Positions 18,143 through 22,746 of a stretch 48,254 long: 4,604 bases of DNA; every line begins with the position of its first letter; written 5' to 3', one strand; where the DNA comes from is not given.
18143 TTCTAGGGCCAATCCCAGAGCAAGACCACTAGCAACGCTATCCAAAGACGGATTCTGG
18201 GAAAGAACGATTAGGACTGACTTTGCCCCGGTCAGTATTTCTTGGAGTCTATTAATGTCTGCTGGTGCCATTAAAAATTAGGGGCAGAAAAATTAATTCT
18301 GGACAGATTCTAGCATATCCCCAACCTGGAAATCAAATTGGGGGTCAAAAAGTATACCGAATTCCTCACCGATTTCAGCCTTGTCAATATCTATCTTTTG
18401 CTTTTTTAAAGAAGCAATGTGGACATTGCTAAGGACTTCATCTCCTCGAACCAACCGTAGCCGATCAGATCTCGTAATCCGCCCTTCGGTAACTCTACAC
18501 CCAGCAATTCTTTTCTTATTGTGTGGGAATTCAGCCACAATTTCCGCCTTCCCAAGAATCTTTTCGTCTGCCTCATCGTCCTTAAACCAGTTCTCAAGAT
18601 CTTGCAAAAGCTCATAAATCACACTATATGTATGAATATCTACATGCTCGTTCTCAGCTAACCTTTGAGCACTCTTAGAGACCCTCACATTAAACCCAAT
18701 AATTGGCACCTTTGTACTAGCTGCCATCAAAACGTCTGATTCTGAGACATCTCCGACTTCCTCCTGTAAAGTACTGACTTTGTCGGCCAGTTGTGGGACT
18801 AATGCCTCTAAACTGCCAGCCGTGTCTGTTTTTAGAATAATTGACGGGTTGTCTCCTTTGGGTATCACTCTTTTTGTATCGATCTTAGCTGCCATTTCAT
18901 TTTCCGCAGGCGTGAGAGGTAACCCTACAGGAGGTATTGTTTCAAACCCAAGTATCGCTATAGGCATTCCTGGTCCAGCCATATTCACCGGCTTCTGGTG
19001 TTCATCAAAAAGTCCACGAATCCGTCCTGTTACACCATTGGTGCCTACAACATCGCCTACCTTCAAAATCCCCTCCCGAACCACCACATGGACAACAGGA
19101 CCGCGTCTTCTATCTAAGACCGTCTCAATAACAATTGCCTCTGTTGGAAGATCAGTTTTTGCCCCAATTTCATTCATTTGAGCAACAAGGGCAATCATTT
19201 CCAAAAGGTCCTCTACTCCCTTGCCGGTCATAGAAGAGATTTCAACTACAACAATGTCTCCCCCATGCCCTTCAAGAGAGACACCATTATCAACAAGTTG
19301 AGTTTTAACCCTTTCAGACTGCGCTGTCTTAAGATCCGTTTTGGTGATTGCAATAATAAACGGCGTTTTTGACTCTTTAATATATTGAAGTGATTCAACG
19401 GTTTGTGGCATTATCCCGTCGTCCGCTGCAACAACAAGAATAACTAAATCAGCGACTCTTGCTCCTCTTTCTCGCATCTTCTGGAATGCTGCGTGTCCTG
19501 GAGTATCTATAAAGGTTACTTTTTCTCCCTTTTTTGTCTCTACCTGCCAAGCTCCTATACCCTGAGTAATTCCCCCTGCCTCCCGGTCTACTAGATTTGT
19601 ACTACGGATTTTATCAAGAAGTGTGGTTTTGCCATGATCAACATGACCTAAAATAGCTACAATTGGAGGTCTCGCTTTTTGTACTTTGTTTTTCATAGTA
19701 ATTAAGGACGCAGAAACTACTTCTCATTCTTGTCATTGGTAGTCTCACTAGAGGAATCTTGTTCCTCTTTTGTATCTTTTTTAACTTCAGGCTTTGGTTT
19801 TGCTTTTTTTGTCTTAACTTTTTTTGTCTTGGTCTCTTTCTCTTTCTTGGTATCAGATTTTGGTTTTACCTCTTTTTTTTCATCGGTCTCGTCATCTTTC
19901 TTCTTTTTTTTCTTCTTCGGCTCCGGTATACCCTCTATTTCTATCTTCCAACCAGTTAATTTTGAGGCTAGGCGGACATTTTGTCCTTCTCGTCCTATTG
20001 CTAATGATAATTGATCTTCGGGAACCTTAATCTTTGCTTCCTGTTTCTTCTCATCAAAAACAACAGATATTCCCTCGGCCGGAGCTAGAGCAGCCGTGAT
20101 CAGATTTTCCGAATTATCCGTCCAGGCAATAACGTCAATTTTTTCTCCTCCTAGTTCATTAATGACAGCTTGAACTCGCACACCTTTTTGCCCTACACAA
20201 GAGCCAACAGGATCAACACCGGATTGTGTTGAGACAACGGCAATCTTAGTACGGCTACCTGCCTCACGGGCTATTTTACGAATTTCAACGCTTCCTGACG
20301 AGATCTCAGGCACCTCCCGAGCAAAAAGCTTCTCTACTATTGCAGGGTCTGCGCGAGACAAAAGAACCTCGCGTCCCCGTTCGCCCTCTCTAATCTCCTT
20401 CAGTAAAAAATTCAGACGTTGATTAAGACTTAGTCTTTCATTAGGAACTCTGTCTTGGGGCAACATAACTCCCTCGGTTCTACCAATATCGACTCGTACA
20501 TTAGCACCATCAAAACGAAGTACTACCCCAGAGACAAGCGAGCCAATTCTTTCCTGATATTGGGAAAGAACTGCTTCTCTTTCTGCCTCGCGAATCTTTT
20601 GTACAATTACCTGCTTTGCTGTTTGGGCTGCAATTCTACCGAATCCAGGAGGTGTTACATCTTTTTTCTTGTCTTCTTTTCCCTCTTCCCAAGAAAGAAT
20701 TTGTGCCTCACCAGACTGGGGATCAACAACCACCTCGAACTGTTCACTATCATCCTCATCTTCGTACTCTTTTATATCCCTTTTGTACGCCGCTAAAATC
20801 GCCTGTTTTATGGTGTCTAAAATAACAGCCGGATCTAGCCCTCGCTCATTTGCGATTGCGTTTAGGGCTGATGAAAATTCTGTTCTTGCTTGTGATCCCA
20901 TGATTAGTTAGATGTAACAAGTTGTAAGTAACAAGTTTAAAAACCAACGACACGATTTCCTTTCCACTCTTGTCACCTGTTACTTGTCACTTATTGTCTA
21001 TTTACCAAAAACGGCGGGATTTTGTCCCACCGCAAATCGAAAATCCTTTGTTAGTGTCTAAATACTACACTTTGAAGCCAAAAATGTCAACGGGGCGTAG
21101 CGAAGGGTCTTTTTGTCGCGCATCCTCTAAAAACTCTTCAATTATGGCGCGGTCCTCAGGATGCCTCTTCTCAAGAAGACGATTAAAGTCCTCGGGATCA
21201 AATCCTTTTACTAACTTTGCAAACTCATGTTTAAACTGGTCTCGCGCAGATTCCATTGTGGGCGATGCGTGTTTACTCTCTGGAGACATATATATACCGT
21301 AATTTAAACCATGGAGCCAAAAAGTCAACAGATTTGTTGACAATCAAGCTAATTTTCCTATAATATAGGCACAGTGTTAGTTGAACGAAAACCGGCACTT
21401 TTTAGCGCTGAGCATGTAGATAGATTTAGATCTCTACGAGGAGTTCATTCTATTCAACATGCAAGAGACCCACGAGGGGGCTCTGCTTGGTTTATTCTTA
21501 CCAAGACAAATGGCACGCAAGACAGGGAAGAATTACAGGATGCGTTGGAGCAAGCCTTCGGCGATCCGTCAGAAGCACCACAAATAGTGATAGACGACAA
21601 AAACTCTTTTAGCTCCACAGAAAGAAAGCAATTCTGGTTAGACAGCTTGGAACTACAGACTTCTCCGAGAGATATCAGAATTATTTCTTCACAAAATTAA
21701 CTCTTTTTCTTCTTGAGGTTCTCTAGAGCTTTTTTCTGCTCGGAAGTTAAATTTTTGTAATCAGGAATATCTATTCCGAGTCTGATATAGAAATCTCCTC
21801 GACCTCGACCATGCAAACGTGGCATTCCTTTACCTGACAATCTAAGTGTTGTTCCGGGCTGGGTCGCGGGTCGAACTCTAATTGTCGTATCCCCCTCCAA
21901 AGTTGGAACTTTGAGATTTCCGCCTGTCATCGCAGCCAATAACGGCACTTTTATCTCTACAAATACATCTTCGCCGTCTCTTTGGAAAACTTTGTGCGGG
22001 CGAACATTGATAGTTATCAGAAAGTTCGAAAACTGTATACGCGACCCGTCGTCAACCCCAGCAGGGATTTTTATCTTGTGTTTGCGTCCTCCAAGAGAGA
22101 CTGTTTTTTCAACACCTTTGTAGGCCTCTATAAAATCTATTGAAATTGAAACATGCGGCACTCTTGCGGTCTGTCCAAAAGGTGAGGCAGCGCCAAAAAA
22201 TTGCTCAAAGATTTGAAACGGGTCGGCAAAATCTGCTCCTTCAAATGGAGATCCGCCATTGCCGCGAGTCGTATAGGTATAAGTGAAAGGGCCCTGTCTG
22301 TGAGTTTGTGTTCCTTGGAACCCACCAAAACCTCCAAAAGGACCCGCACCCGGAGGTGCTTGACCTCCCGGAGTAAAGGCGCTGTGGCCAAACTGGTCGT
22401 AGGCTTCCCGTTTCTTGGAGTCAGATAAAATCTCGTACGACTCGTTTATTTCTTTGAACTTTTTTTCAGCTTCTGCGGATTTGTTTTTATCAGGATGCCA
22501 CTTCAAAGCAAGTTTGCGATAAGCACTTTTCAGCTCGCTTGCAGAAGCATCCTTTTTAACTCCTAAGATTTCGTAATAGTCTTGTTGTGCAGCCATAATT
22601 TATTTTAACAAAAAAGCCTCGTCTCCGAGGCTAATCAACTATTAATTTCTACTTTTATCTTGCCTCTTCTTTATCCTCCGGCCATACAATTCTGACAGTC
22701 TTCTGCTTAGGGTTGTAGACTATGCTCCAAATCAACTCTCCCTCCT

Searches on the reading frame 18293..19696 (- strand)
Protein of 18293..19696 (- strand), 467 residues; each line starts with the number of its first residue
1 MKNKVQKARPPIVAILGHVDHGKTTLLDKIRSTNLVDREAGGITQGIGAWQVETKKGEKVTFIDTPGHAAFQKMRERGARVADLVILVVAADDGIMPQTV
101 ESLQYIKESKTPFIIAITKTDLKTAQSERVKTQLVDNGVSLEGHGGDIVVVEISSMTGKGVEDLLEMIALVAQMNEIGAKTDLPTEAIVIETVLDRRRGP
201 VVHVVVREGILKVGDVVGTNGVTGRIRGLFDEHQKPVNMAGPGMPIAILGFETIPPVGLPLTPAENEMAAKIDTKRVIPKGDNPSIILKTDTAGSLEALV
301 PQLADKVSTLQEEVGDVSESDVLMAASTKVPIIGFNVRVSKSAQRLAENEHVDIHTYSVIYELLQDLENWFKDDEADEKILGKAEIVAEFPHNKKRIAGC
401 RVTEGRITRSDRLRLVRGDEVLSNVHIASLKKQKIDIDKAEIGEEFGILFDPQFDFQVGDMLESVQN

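Call 7: search_protein_families(library=pfam, proteins=[window:18293-19696:-], max_evalue=0.001)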
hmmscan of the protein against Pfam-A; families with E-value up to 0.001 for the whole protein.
window:18293-19696:- (467 aa): 12 families
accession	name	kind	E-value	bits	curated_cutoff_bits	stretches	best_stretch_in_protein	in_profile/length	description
PF00009.33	GTP_EFTU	-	8.7e-37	127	26.5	1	12-171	5-185/188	Elongation factor Tu GTP binding domain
PF11987.13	IF-2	-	1.3e-24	86.8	27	1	282-367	25-116/117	Translation-initiation factor 2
PF22042.2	EF-G_D2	-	1e-17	64.4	27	1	185-258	2-78/84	Elongation factor G domain 2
PF01926.29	MMR_HSR1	-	3.8e-11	43.5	21.9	1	13-119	2-113/113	50S ribosome-binding GTPase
PF09439.16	SRPRB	-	5.5e-06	26.3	25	1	11-130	4-129/178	Signal recognition particle receptor beta subunit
PF00025.27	Arf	-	1.1e-05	25.5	22.3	1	13-168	17-170/174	ADP-ribosylation factor family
PF03144.31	GTP_EFTU_D2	-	1.5e-05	25.8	30.3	0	396-449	2-57/73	Elongation factor Tu domain 2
PF00071.28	Ras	-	4.4e-05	23.6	21.6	1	14-169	3-157/162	Ras family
PF00350.29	Dynamin_N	-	0.00019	21.9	27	0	52-117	95-164/168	Dynamin family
PF10662.15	PduV-EutP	-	0.00026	21.3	21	1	13-168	4-141/143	Ethanolamine utilisation - propanediol utilisation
PF02421.24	FeoB_N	-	0.00029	20.8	27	1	13-167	3-155/156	Ferrous iron transport protein B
PF08477.19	Roc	-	0.00036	21.2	27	1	13-121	2-119/119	Ras of Complex, Roc, domain of DAPkinase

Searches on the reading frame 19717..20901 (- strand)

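Call 7: search_protein_families(library=pfam, proteins=[window:19717-20901:-], max_evalue=0.001)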
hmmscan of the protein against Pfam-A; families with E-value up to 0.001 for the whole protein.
window:19717-20901:- (394 aa): 3 families
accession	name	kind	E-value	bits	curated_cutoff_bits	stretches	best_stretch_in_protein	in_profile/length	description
PF13184.12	KH_5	-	2.3e-24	85.8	27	1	214-280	1-67/69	NusA-like KH domain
PF08529.16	NusA_N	-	1.3e-16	61.3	23.8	2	8-70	1-57/119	NusA N-terminal domain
PF23095.1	KH_NusA_C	-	1.1e-05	25.8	34.2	1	295-323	7-35/59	Transcription termination/antitermination protein NusA, KH domain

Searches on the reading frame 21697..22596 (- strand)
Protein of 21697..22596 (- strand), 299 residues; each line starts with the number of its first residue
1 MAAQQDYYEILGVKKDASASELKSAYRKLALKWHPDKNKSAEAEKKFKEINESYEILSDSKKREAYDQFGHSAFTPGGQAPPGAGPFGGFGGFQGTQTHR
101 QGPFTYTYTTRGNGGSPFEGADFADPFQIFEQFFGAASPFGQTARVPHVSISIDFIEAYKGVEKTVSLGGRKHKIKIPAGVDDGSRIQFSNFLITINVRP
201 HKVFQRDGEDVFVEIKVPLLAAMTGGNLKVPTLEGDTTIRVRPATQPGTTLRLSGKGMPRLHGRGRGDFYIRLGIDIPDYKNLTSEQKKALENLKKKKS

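Call 7: search_protein_families(library=pfam, proteins=[window:21697-22596:-], max_evalue=0.001)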
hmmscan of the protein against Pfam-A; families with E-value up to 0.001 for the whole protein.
window:21697-22596:- (299 aa): 2 families
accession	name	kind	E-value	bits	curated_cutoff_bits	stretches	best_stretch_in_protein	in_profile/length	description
PF01556.23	DnaJ_C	-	1.7e-33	116.2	26.6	1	149-278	3-152/152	DnaJ C terminal domain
PF00226.36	DnaJ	-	4.7e-28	97.5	27.8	1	6-67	1-63/63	DnaJ domain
